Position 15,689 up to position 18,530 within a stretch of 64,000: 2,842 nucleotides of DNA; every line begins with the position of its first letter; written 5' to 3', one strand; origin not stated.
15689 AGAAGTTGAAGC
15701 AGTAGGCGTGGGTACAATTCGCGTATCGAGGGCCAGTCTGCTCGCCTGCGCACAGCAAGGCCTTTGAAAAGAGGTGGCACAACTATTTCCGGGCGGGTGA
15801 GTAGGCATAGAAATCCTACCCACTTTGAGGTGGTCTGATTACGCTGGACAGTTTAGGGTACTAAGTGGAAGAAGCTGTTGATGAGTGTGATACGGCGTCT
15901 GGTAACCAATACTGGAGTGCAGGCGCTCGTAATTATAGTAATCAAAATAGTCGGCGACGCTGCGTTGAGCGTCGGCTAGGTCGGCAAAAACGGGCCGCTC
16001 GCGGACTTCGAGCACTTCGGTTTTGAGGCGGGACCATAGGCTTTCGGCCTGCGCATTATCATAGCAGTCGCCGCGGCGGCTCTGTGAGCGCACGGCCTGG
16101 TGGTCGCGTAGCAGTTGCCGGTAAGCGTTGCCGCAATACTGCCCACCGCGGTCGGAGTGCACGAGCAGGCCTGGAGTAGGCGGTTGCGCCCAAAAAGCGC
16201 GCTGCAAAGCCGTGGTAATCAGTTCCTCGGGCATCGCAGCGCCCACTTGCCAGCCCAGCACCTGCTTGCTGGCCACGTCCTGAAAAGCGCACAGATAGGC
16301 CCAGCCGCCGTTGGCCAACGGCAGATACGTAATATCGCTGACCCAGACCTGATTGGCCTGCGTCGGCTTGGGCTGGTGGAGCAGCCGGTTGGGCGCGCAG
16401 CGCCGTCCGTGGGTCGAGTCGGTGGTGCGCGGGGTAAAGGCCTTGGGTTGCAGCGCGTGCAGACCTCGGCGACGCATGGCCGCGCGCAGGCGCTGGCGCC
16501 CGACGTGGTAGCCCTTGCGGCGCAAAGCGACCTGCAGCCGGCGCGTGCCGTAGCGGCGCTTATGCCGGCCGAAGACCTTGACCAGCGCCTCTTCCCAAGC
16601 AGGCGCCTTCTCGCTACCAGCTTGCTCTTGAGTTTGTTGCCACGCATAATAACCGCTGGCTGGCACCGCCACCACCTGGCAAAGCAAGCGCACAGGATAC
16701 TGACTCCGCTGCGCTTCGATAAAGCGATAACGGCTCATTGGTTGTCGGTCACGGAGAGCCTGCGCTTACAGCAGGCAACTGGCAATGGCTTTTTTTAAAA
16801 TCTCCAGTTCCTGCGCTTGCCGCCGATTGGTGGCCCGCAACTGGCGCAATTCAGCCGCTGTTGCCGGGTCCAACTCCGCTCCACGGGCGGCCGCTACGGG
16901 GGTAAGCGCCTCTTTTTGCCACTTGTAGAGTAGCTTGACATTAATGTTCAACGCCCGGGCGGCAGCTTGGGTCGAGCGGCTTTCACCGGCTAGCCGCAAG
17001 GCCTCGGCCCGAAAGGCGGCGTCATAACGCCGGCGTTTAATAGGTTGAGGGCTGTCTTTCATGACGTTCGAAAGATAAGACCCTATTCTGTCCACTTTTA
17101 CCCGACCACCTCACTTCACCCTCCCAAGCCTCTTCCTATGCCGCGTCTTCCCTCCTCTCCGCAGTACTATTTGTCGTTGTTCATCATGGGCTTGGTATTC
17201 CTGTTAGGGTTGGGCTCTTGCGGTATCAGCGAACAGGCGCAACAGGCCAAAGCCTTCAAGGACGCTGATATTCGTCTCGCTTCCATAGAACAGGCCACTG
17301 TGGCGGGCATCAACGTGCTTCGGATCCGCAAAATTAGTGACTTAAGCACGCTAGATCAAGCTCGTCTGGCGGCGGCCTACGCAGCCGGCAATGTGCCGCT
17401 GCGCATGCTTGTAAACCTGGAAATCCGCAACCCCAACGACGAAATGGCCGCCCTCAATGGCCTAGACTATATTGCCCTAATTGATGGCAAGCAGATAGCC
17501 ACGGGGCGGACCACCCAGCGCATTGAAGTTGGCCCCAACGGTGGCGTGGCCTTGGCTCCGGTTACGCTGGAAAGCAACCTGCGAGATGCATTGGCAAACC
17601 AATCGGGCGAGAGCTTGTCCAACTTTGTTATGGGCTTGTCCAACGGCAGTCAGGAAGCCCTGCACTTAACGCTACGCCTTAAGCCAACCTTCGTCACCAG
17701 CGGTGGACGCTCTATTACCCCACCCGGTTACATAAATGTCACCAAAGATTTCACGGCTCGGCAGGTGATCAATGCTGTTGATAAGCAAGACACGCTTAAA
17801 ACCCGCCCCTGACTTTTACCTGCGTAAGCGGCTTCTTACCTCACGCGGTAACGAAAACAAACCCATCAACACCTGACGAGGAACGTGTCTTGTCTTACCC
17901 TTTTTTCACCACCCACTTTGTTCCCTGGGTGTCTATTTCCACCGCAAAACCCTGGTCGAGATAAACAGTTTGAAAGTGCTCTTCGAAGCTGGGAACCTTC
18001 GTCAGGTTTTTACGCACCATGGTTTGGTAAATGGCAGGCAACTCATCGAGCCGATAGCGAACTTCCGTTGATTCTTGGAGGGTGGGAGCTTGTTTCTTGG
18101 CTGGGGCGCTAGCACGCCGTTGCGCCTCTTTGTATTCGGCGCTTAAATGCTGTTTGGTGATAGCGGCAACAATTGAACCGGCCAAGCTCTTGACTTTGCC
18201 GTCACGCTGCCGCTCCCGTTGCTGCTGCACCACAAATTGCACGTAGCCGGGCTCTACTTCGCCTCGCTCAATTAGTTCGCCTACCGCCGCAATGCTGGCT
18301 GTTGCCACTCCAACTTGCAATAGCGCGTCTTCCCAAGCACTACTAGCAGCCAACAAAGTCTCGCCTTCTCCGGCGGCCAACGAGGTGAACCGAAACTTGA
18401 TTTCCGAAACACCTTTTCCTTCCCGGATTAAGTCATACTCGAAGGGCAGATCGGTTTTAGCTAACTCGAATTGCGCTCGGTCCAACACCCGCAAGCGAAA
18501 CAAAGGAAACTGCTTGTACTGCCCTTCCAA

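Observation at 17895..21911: Mirror-image double replicon: two paralogous Rep_3 initiators diverging from one shared 1.56-kb iteron field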

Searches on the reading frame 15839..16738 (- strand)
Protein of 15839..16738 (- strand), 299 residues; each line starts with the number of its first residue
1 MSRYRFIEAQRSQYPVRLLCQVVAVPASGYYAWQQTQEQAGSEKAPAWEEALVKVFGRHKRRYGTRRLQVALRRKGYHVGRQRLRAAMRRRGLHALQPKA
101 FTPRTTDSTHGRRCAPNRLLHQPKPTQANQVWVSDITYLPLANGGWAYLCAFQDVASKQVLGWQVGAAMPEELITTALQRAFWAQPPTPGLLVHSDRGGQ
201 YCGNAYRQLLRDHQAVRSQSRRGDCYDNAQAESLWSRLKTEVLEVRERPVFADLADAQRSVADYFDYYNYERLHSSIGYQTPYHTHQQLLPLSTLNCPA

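Call 85: search_protein_families(library=pfam, proteins=[window:15839-16738:-], max_evalue=0.001)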
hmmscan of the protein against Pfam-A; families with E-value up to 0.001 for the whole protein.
window:15839-16738:- (299 aa): 4 families
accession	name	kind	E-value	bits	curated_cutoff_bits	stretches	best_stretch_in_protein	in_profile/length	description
PF00665.32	rve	-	2.1e-22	79.7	32.6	1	126-225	2-102/102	Integrase core domain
PF13683.12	rve_3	-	6.1e-16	58.4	26.5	1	220-282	8-67/67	Integrase core domain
PF13276.12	HTH_21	-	9.6e-09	35.8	28.1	1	51-100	9-59/60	HTH-like domain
PF13333.12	rve_2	-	1.8e-07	31.6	22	1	232-288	1-54/56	Integrase core domain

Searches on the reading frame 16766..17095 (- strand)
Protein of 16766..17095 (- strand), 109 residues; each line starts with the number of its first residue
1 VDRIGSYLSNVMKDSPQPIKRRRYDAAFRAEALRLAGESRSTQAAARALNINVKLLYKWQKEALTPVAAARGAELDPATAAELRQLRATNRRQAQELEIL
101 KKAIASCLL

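Call 85: search_protein_families(library=pfam, proteins=[window:16766-17095:-], max_evalue=0.001)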
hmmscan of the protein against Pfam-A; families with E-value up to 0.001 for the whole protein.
window:16766-17095:- (109 aa): 2 families
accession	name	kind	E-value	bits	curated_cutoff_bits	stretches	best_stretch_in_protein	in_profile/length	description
PF01527.26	HTH_Tnp_1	-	1.2e-09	38.7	24.1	1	20-92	3-69/75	Transposase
PF13518.12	HTH_28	-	0.00062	20.2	25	0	28-62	1-35/52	Helix-turn-helix domain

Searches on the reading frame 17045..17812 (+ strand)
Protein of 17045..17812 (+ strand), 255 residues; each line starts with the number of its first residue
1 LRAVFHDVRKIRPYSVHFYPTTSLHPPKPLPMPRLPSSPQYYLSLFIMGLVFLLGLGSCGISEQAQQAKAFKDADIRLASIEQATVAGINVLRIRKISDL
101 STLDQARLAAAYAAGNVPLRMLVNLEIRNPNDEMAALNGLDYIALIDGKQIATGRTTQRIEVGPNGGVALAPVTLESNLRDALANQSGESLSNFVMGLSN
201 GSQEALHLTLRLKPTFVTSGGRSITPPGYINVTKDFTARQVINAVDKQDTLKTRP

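Call 4: search_protein_families(library=pfam, proteins=[window:17045-17812:+], max_evalue=0.01)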
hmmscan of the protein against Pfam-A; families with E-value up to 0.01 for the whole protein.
window:17045-17812:+ (255 aa): 1 family
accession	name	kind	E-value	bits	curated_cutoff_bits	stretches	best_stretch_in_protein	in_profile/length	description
PF03168.19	LEA_2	-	3.2e-05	24.8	25.4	1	125-215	2-81/98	Late embryogenesis abundant protein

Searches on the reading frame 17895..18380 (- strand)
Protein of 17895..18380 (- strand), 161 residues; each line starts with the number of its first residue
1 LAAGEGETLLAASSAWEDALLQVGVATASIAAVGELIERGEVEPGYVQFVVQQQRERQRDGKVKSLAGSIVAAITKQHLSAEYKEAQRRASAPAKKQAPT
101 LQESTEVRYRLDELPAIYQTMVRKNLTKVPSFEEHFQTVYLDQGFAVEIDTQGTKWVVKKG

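Call 44: search_protein_families(library=ncbifam, proteins=[window:17895-18380:-], max_evalue=1)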
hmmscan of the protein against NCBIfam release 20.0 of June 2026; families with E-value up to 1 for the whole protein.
window:17895-18380:- (161 aa): 0 families

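Call 56: search_solved_structures(query=A3, max_evalue=10, show_alignments=1)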
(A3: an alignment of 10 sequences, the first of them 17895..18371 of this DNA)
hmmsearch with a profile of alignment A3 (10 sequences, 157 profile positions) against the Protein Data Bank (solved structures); distinct sequences matched with E-value up to 10: 1.
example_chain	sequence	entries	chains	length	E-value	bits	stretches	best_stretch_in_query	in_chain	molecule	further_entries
2be3_A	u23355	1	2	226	1.8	11.8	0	81-120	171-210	GTP pyrophosphokinase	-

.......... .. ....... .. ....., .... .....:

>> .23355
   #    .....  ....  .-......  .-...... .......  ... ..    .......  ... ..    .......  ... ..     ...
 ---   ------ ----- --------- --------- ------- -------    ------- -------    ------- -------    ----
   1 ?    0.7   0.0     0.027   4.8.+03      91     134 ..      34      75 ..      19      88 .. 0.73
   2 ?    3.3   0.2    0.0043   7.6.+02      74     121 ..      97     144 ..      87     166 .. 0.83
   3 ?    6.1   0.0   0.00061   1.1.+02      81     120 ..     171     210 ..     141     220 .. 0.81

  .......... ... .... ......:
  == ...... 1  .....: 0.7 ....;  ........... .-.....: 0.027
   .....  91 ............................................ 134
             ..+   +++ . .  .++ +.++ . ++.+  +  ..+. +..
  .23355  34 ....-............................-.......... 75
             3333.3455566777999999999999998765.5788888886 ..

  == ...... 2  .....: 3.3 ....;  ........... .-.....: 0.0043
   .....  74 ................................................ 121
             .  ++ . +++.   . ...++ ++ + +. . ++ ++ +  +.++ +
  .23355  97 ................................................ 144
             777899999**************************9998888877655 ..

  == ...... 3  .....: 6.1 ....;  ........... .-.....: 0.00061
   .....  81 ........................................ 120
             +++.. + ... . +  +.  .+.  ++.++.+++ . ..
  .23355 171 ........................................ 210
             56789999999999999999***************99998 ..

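Call 57: search_protein_families(library=pfam, alignment_id=A3, max_evalue=1)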
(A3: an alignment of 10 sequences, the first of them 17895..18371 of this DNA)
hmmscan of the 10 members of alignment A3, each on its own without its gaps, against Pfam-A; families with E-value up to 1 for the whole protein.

A. member 1, window:17895-18371:- (158 aa): 1 family
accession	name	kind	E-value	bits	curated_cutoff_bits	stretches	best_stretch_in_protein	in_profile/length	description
PF19935.4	DUF6398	-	0.13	13.1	27.2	0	67-152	5-87/106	Domain of unknown function (DUF6398)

B. families by the number of members that match (of 10 scanned): 4 families
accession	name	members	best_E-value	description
PF02570.20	CbiC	1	0.017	Precorrin-8X methylmutase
PF19390.4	DUF5965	1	0.079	Family of unknown function (DUF5965)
PF19935.4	DUF6398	1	0.13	Domain of unknown function (DUF6398)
PF22746.1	SHOCT-like_DUF2089-C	1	0.18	SHOCT-like domain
